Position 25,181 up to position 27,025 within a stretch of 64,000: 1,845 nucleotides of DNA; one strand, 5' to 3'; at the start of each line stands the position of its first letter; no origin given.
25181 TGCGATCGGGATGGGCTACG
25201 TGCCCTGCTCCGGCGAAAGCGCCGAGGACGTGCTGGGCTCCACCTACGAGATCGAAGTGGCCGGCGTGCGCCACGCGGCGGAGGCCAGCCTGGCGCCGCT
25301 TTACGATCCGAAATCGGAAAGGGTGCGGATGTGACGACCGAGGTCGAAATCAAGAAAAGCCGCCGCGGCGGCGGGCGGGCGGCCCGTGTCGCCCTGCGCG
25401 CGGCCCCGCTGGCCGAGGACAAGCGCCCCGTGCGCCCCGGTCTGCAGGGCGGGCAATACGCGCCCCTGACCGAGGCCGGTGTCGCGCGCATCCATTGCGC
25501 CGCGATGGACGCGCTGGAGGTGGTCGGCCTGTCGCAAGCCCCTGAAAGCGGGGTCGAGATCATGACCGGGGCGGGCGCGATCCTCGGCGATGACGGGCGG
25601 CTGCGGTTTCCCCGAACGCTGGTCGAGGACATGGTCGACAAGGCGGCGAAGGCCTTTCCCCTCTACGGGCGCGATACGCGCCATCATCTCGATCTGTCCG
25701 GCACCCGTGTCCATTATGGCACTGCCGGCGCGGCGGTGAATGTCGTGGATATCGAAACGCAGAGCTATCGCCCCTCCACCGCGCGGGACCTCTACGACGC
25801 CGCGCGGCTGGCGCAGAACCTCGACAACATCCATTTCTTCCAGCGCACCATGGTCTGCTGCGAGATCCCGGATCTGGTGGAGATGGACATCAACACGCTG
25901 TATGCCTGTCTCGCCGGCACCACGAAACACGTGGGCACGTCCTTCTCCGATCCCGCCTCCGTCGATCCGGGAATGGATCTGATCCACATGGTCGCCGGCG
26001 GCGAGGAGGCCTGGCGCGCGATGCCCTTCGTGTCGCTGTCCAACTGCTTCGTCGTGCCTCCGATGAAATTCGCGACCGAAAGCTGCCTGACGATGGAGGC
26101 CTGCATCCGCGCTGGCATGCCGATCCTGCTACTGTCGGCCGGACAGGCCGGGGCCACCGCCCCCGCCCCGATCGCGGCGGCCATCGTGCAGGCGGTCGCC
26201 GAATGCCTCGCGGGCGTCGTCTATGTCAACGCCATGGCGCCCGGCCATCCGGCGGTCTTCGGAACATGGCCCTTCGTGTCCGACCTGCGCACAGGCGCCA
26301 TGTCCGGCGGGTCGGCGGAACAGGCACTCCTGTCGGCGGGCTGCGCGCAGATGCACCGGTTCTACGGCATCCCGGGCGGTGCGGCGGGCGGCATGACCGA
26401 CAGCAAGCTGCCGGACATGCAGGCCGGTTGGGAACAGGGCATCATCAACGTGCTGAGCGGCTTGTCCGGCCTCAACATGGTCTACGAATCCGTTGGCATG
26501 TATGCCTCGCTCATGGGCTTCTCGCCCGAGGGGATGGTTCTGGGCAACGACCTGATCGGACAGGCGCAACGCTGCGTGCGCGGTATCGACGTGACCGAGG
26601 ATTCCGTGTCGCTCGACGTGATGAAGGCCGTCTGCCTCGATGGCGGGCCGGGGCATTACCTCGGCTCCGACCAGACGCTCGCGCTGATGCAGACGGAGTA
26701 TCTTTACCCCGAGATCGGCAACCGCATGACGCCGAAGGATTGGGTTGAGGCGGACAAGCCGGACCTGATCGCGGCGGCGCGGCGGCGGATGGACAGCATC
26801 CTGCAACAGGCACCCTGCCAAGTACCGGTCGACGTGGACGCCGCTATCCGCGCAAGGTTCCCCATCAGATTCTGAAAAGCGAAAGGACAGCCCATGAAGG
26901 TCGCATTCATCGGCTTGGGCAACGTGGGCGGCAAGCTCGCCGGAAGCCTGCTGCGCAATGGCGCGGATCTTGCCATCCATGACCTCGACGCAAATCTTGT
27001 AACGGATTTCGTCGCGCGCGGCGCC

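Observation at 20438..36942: A full gamma-butyrobetaine/carnitine-to-glycine route in one 16.5-kb block, with an MttB-family protein at the glycine betaine to dimethylglycine position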

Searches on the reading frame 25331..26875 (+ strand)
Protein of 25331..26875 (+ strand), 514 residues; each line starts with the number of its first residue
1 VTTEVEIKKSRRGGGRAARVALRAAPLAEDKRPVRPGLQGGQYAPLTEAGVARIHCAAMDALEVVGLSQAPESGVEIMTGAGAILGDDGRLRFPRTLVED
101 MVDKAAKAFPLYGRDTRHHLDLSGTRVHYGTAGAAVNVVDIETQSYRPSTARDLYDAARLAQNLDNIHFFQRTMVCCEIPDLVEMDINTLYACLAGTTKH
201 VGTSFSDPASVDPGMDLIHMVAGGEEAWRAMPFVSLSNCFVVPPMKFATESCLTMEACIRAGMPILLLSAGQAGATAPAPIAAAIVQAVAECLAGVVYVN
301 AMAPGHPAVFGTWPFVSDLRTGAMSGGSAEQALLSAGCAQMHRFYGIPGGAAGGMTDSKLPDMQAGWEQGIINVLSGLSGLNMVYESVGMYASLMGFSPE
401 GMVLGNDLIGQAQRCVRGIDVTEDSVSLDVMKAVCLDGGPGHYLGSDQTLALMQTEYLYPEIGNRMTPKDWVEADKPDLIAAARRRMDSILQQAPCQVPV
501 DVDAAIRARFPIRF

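Call 3: search_protein_families(library=pfam, proteins=[window:25331-26875:+])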
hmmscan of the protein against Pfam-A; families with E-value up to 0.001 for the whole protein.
window:25331-26875:+ (514 aa): 1 family
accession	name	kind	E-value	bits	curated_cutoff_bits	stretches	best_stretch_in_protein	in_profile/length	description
PF06253.16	MTTB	-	2e-100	336.6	25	1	12-507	1-489/500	Trimethylamine methyltransferase (MTTB)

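Call 6: search_protein_families(library=ncbifam, proteins=[window:25331-26875:+], max_evalue=1e-10)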
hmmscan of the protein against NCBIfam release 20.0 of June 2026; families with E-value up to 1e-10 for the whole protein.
window:25331-26875:+ (514 aa): 1 family
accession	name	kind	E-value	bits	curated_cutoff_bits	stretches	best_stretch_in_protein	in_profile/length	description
TIGR02369.2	trimeth_pyl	equivalog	1.2e-96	324.1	525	1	46-507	6-462/469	[trimethylamine--corrinoid protein] Co-methyltransferase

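Call 14: find_homologous_proteins(query=window:25331-26875:+, max_evalue=1e-30)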
Query window:25331-26875:+ (514 aa): 7997 proteins with E <= 1e-30 among 8000 candidates; the best 120 are listed.
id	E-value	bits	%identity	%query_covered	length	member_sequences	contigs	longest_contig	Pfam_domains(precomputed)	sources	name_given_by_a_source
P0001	0.0e+0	1161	100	100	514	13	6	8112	PF06253.17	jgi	-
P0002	0.0e+0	1078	91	100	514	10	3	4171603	PF06253.17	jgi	jgi:trimethylamine--corrinoid protein Co-methyltransferase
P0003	0.0e+0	1056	89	100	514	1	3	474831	PF06253.17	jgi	jgi:trimethylamine--corrinoid protein Co-methyltransferase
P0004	0.0e+0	1049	89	100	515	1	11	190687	PF06253.17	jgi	jgi:trimethylamine--corrinoid protein Co-methyltransferase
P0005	0.0e+0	1049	89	100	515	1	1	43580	PF06253.17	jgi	jgi:trimethylamine--corrinoid protein Co-methyltransferase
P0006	0.0e+0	1048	89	100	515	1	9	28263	PF06253.17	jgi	jgi:trimethylamine--corrinoid protein Co-methyltransferase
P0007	0.0e+0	1027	87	100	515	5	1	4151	PF06253.17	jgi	jgi:trimethylamine--corrinoid protein Co-methyltransferase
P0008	1.8e-297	1005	87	99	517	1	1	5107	PF06253.17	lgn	-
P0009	9.5e-295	996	89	95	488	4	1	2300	PF06253.17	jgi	-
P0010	9.9e-295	996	84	100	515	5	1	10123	PF06253.17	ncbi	-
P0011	5.3e-289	977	84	100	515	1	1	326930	PF06253.17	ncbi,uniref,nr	ncbi:trimethylamine methyltransferase family protein [Roseicyclus persicicus]|uniref:Methyltransfera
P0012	7.7e-289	976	85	95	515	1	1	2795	PF06253.17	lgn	-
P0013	3.1e-288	974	83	100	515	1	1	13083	PF06253.17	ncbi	-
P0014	7.6e-288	973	83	100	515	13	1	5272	PF06253.17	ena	-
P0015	1.4e-287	972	84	96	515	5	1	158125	PF06253.17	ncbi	-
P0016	3.1e-287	971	83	100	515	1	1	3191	PF06253.17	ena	-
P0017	6.2e-286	967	83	96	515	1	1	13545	PF06253.17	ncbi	-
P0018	6.4e-283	957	96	86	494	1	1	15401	PF06253.17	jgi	jgi:trimethylamine--corrinoid protein Co-methyltransferase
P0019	1.2e-282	956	83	96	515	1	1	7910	PF06253.17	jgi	jgi:trimethylamine--corrinoid protein Co-methyltransferase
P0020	1.2e-282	956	82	100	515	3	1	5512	PF06253.17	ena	-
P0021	2.3e-282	955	83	98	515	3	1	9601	PF06253.17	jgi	jgi:trimethylamine---corrinoid protein Co-methyltransferase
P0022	6.7e-282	954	84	95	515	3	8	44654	PF06253.17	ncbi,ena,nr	ncbi:MAG: trimethylamine methyltransferase family protein [Maritimibacter sp.]|nr:trimethylamine met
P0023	3.7e-281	951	85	95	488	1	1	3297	PF06253.17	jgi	jgi:trimethylamine--corrinoid protein Co-methyltransferase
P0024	1.9e-280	949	82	99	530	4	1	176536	PF06253.17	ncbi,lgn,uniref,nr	ncbi:trimethylamine methyltransferase family protein [Lutimaribacter saemankumensis]|uniref:Methyltr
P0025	5.4e-280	947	82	98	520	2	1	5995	PF06253.17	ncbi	-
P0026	1.3e-276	936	80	99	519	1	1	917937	PF06253.17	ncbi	ncbi:trimethylamine methyltransferase family protein [Halovulum sp. GXIMD14794]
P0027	1.1e-275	933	80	100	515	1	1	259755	PF06253.17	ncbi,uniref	ncbi:trimethylamine methyltransferase family protein [Tropicibacter sp. S64]|uniref:trimethylamine m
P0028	2.4e-271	919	79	100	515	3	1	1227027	PF06253.17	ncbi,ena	-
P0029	1.0e-266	903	77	95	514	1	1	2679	PF06253.17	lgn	-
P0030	6.7e-265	897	77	95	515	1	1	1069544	PF06253.17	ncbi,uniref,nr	ncbi:trimethylamine methyltransferase family protein [Pacificoceanicola onchidii]|uniref:trimethylam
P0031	2.8e-264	895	79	98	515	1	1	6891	PF06253.17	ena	-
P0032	1.1e-262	890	76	100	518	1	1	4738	PF06253.17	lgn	-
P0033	2.7e-261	886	76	98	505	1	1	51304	PF06253.17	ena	-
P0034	1.1e-258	877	76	95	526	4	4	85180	PF06253.17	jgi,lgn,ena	-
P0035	1.1e-258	877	76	98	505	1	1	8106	PF06253.17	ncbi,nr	ncbi:MAG: trimethylamine methyltransferase family protein [Silicimonas sp.]|nr:trimethylamine methyl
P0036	3.4e-258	875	75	98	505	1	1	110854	PF06253.17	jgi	jgi:trimethylamine--corrinoid protein Co-methyltransferase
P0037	3.8e-258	875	74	97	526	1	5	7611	PF06253.17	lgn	-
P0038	1.1e-257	874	74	97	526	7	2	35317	PF06253.17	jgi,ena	-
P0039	1.7e-257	873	74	100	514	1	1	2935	PF06253.17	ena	-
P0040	1.8e-257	873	77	96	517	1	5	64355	PF06253.17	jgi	jgi:trimethylamine--corrinoid protein Co-methyltransferase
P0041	2.9e-257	872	74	97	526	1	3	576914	PF06253.17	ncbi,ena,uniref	ncbi:trimethylamine methyltransferase family protein [Seohaeicola saemankumensis]|uniref:Methyltrans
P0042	6.3e-257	871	76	96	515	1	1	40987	PF06253.17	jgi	-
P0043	8.7e-257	871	76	98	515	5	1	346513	PF06253.17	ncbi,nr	ncbi:MAG: trimethylamine methyltransferase family protein [Rhodobacter sp.]|nr:trimethylamine methyl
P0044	1.1e-256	870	76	96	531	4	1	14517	PF06253.17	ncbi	-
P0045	1.3e-256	870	76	99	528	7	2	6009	PF06253.17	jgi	jgi:trimethylamine--corrinoid protein Co-methyltransferase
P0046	2.2e-256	869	74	97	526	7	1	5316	PF06253.17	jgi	jgi:trimethylamine---corrinoid protein Co-methyltransferase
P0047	2.5e-256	869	74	97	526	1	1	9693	PF06253.17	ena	-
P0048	3.3e-256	869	75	98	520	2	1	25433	PF06253.17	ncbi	-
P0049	1.4e-255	867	74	100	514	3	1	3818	PF06253.17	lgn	-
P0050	2.2e-255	866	75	99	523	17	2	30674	PF06253.17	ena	-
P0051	3.0e-255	866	75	95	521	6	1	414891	PF06253.17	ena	-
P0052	4.1e-255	865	75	95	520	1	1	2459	PF06253.17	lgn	-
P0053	4.6e-255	865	75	99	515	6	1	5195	PF06253.17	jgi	-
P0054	5.4e-255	865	76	100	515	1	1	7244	PF06253.17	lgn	-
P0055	1.8e-254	863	76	95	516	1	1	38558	PF06253.17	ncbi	-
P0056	1.9e-254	863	76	98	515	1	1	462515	PF06253.17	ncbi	ncbi:MAG: trimethylamine methyltransferase family protein [Pararhodobacter sp.]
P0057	3.3e-254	862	73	97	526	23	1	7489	PF06253.17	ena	-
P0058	4.7e-254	862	73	97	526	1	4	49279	PF06253.17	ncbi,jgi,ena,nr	ncbi:MAG: trimethylamine methyltransferase family protein [Paracoccaceae bacterium]|jgi:trimethylami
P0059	5.1e-254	862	74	98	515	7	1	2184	PF06253.17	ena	-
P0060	5.2e-254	862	76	98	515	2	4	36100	PF06253.17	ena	-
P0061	5.6e-254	861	73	100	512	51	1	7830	PF06253.17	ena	-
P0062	5.6e-254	861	73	97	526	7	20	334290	PF06253.17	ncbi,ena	ncbi:MAG: trimethylamine methyltransferase family protein [Paracoccaceae bacterium]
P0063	6.6e-254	861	73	97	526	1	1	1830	PF06253.17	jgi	jgi:trimethylamine---corrinoid protein Co-methyltransferase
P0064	7.4e-254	861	73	97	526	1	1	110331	PF06253.17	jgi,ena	jgi:trimethylamine--corrinoid protein Co-methyltransferase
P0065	8.3e-254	861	76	98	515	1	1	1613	PF06253.17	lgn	-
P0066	8.6e-254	861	75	98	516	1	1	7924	PF06253.17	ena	-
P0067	1.1e-253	860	76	98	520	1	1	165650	PF06253.17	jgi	-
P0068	1.3e-253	860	74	97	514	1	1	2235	PF06253.17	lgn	-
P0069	1.5e-253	860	74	99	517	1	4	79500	PF06253.17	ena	-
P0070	1.7e-253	860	74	98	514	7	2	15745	PF06253.17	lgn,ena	-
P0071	1.9e-253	860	74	98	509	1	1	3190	PF06253.17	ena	-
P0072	3.2e-253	859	74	100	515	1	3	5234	PF06253.17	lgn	-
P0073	3.5e-253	859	75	96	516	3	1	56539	PF06253.17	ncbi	-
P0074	3.8e-253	859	73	97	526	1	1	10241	PF06253.17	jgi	jgi:trimethylamine---corrinoid protein Co-methyltransferase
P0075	4.2e-253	859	74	95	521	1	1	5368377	PF06253.17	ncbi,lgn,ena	-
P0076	4.4e-253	858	74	100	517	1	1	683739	PF06253.17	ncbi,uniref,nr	ncbi:hypothetical protein DEA8626_02754 [Defluviimonas aquaemixtae]|uniref:Methyltransferase n=1 Tax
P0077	4.6e-253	858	75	95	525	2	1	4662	PF06253.17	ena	-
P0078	5.2e-253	858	75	98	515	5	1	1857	PF06253.17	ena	-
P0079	5.8e-253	858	73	97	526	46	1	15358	PF06253.17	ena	-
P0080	6.7e-253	858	75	98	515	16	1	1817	PF06253.17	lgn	-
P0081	7.7e-253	858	74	99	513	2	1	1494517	PF06253.17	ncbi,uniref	ncbi:trimethylamine methyltransferase family protein [Ostreiculturibacter nitratireducens]|uniref:tr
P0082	1.3e-252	857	73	95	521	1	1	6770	PF06253.17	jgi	jgi:trimethylamine--corrinoid protein Co-methyltransferase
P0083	1.3e-252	857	74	99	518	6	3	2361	PF06253.17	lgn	-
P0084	1.8e-252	856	74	98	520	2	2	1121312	PF06253.17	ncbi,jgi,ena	jgi:trimethylamine--corrinoid protein Co-methyltransferase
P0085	2.3e-252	856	73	100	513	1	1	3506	PF06253.17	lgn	-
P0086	2.6e-252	856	73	97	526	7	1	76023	PF06253.17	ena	-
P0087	2.7e-252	856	74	98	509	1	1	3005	PF06253.17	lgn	-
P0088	4.4e-252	855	74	98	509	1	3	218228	PF06253.17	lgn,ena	-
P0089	4.8e-252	855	73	100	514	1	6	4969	PF06253.17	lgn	-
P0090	5.6e-252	855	74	95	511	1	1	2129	PF06253.17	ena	-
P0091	5.6e-252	855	74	98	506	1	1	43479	PF06253.17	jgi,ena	jgi:trimethylamine--corrinoid protein Co-methyltransferase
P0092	5.6e-252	855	74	95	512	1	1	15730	PF06253.17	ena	-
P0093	6.1e-252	855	73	99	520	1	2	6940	PF06253.17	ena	-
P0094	8.0e-252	854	73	98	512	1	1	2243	PF06253.17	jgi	-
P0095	9.3e-252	854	73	95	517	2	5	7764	PF06253.17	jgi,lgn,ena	-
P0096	1.0e-251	854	75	98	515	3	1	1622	PF06253.17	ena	-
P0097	1.1e-251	854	72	100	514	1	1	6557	PF06253.17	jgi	-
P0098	1.1e-251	854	74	95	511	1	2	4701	PF06253.17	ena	-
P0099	1.3e-251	854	74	98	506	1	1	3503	PF06253.17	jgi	jgi:trimethylamine--corrinoid protein Co-methyltransferase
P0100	1.5e-251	853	73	95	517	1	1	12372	PF06253.17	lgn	-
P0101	1.5e-251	853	75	98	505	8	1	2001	PF06253.17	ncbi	-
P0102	1.6e-251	853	75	100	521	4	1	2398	PF06253.17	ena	-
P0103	1.9e-251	853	73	98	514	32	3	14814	PF06253.17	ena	-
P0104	2.5e-251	853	73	98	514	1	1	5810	PF06253.17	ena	-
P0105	2.5e-251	853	74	99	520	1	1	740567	PF06253.17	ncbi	-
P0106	3.1e-251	852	74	95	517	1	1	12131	PF06253.17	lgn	-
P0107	4.1e-251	852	74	98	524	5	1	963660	PF06253.17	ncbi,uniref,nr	ncbi:trimethylamine methyltransferase family protein [Ciceribacter sp. L1K22]|uniref:trimethylamine 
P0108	4.3e-251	852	73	99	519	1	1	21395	PF06253.17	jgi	-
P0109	4.6e-251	852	74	98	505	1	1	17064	PF06253.17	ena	-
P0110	5.0e-251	852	75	100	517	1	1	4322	PF06253.17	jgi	jgi:trimethylamine--corrinoid protein Co-methyltransferase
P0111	5.7e-251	852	73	95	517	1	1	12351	PF06253.17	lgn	-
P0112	6.6e-251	851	72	99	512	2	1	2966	PF06253.17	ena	-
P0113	7.0e-251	851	74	96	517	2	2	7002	PF06253.17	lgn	-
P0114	8.0e-251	851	74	98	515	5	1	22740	PF06253.17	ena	-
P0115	9.7e-251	851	75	98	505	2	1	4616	PF06253.17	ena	-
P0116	9.9e-251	851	74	98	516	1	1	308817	PF06253.17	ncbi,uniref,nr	ncbi:trimethylamine methyltransferase family protein [Ovoidimarina sediminis]|uniref:trimethylamine 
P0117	1.0e-250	851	73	99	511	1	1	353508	PF06253.17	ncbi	-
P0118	1.0e-250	851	72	100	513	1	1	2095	PF06253.17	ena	-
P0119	1.1e-250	851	75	98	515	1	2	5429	PF06253.17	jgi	-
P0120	1.3e-250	850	73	98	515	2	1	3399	PF06253.17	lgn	-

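Call 15: find_encoding_contigs(protein=P0002, flank=10000, max_places=2)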
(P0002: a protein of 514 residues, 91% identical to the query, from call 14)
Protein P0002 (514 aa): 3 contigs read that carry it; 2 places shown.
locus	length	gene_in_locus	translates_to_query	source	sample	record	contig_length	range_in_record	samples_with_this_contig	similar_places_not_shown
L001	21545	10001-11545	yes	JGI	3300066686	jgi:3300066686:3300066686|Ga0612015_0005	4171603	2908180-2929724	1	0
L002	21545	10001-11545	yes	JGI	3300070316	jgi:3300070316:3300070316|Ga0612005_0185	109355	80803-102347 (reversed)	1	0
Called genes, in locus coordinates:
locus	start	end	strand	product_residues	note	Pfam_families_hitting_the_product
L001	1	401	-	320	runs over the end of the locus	PF03916:NrfD (weak), PF04976:DmsC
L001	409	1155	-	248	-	PF12797:Fer4_2 (weak), PF12838:Fer4_7 (weak), PF13187:Fer4_9 (weak), PF13237:Fer4_10, PF13247:Fer4_11, PF00037:Fer4, PF12797:Fer4_2 (weak), PF12837:Fer4_6 (weak), +4 more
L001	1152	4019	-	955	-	PF04879:Molybdop_Fe4S4, PF00384:Molybdopterin, PF01568:Molydop_binding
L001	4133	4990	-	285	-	PF00126:HTH_1, PF03466:LysR_substrate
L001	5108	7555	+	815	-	PF01266:DAO, PF13738:Pyr_redox_3 (faint), PF16350:FAO_M, PF01571:GCV_T, PF08669:GCV_T_C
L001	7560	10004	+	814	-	PF01266:DAO, PF07992:Pyr_redox_2 (faint), PF16350:FAO_M, PF01571:GCV_T, PF08669:GCV_T_C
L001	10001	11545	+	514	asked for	PF06253:MTTB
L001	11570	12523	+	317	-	PF03446:NAD_binding_2, PF03807:F420_oxidored (weak), PF14833:NAD_binding_11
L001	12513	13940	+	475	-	PF00171:Aldedh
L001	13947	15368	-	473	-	PF02737:3HCDH_N, PF00725:3HCDH, PF13279:4HBT_2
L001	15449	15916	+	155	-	PF06718:DUF1203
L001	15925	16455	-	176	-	PF08212:Lipocalin_2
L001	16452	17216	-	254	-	PF00106:adh_short, PF01370:Epimerase (weak), PF08659:KR (weak), PF13561:adh_short_C2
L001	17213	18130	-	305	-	PF05853:BKACE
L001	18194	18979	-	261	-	PF00378:ECH_1, PF16113:ECH_2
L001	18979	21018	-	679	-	PF13380:CoA_binding_2, PF13607:Succ_CoA_lig, PF13549:ATP-grasp_5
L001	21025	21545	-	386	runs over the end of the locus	PF02771:Acyl-CoA_dh_N, PF02770:Acyl-CoA_dh_M, PF00441:Acyl-CoA_dh_1, PF08028:Acyl-CoA_dh_2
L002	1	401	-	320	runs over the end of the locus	PF03916:NrfD (weak), PF04976:DmsC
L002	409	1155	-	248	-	PF12797:Fer4_2 (weak), PF12838:Fer4_7 (weak), PF13187:Fer4_9 (weak), PF13237:Fer4_10, PF13247:Fer4_11, PF00037:Fer4, PF12797:Fer4_2 (weak), PF12837:Fer4_6 (weak), +4 more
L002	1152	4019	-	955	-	PF04879:Molybdop_Fe4S4, PF00384:Molybdopterin, PF01568:Molydop_binding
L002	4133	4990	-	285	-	PF00126:HTH_1, PF03466:LysR_substrate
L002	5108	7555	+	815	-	PF01266:DAO, PF13738:Pyr_redox_3 (faint), PF16350:FAO_M, PF01571:GCV_T, PF08669:GCV_T_C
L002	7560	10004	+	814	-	PF01266:DAO, PF07992:Pyr_redox_2 (faint), PF16350:FAO_M, PF01571:GCV_T, PF08669:GCV_T_C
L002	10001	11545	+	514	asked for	PF06253:MTTB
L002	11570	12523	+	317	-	PF03446:NAD_binding_2, PF03807:F420_oxidored (weak), PF14833:NAD_binding_11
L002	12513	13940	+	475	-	PF00171:Aldedh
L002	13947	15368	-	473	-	PF02737:3HCDH_N, PF00725:3HCDH, PF13279:4HBT_2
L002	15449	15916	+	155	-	PF06718:DUF1203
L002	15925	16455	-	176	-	PF08212:Lipocalin_2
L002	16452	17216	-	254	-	PF00106:adh_short, PF01370:Epimerase (weak), PF08659:KR (weak), PF13561:adh_short_C2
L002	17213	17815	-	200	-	PF05853:BKACE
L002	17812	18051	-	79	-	PF05853:BKACE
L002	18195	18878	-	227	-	PF00378:ECH_1, PF16113:ECH_2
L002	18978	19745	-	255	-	PF13549:ATP-grasp_5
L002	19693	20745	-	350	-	PF13607:Succ_CoA_lig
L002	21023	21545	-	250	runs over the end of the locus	PF02770:Acyl-CoA_dh_M (weak), PF00441:Acyl-CoA_dh_1, PF08028:Acyl-CoA_dh_2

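Call 16: find_encoding_contigs(protein=P0107, flank=10000, max_places=2)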
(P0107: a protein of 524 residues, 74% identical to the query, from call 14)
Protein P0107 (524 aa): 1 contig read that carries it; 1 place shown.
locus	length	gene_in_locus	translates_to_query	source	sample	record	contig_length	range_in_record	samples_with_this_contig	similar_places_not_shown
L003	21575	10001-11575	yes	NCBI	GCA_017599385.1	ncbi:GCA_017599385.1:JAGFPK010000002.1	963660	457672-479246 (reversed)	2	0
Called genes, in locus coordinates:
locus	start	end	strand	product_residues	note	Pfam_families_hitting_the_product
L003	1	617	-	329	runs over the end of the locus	PF00005:ABC_tran, PF13304:AAA_21 (faint), PF08402:TOBE_2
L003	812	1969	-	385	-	PF01547:SBP_bac_1, PF13416:SBP_bac_8, PF13343:SBP_bac_6 (faint)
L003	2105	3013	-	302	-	PF00126:HTH_1, PF03466:LysR_substrate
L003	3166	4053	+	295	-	PF00892:EamA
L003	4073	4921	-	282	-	PF00126:HTH_1, PF03466:LysR_substrate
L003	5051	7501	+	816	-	PF01266:DAO, PF13738:Pyr_redox_3 (faint), PF16350:FAO_M, PF01571:GCV_T, PF08669:GCV_T_C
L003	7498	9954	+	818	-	PF00890:FAD_binding_2, PF01266:DAO, PF07992:Pyr_redox_2 (faint), PF12831:FAD_oxidored (weak), PF16350:FAO_M, PF01571:GCV_T, PF08669:GCV_T_C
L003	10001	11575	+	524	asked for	PF06253:MTTB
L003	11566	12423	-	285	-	PF00950:ABC-3, PF01032:FecCD (weak)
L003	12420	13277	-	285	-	PF00950:ABC-3, PF01032:FecCD (weak)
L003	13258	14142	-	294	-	PF00005:ABC_tran, PF13304:AAA_21 (faint)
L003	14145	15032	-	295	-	PF01297:ZnuA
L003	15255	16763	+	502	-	-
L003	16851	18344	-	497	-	PF01336:tRNA_anti-codon, PF00152:tRNA-synt_2, PF01409:tRNA-synt_2d (faint)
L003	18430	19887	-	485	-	PF00749:tRNA-synt_1c, PF19269:Anticodon_2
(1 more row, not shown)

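Call 21: find_related_loci(query=window:25331-26875:+, collection=genome_contigs, flank=10000)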
Query window:25331-26875:+ (514 aa) in genome_contigs; peptide patterns used: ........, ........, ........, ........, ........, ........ (x = any residue, [..] = any of these).
600 stretches matched a pattern (row limit reached: there are more); 587 encode a relative of the query (tblastn E <= 1e-3); the best 80 are kept; 80 distinct loci.
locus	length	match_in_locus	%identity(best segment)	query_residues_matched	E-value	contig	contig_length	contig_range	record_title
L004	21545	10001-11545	84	1-514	0e+0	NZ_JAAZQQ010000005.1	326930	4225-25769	Roseicyclus persicicus strain KMU-115 contig5, whole genome shotgun sequence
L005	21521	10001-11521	82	8-514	0e+0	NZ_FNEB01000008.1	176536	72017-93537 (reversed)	Lutimaribacter saemankumensis strain DSM 28010, whole genome shotgun sequence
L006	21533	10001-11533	73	1-514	0e+0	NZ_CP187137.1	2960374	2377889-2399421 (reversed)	Yoonia sp. TsM2_T14_4 chromosome, complete genome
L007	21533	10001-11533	73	1-514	0e+0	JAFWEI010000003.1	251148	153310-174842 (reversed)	MAG: Loktanella sp. isolate RGIG5662 Sheep_Duodenum-4__c177, whole genome shotgun sequence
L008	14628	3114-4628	76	9-514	0e+0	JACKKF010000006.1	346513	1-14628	MAG: Rhodobacter sp. isolate HK-STAS-PROT-58 HK-STAS-PROT-58_6, whole genome shotgun sequence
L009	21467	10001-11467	77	26-514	0e+0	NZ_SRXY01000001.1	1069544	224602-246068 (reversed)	Pacificoceanicola onchidii strain XY-301 Scaffold1, whole genome shotgun sequence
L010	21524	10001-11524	73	6-514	0e+0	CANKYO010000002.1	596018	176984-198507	uncultured Rhodobacteraceae bacterium isolate 2-733-G.fasta genome assembly, contig: NODE_2, whole genome shotgun sequen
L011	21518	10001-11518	74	8-514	0e+0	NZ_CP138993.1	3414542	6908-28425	Yoonia sp. R78084 chromosome, complete genome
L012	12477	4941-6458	72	8-514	0e+0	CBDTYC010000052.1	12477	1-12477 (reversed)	MAG TPA_asm: uncultured Yoonia sp. isolate ERR2431956_concoct_21 genome assembly, contig: ERZ23880148.1485, whole genome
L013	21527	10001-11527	73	16-514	0e+0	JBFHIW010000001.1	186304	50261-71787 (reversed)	MAG: Paracoccaceae bacterium isolate Mix_sand07.2021.05.G.49 k141_1051317_length_186304_cov_53.4522, whole genome shotgu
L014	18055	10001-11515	75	9-514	0e+0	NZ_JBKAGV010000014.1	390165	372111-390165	MAG: Pikeienuella sp. isolate Ske_MAG7 Ske_MAG7_0014, whole genome shotgun sequence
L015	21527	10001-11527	72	16-514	0e+0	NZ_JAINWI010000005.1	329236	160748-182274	Seohaeicola saemankumensis strain IOP_23 contig5, whole genome shotgun sequence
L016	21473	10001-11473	75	23-514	0e+0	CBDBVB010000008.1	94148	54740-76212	MAG: Inquilinaceae bacterium isolate e0ea3d66-1d80-49f0-a312-4fce0f68fffb genome assembly, contig: contig_8, whole genom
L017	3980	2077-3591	73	9-514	0e+0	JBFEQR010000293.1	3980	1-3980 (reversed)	MAG: Yoonia sp. isolate Mix_mud05.2021.03.46 k141_2031547_length_3980_cov_9.9474, whole genome shotgun sequence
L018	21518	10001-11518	72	8-514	0e+0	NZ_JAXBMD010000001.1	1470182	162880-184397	Cognatiyoonia sp. IB215446 contig_1, whole genome shotgun sequence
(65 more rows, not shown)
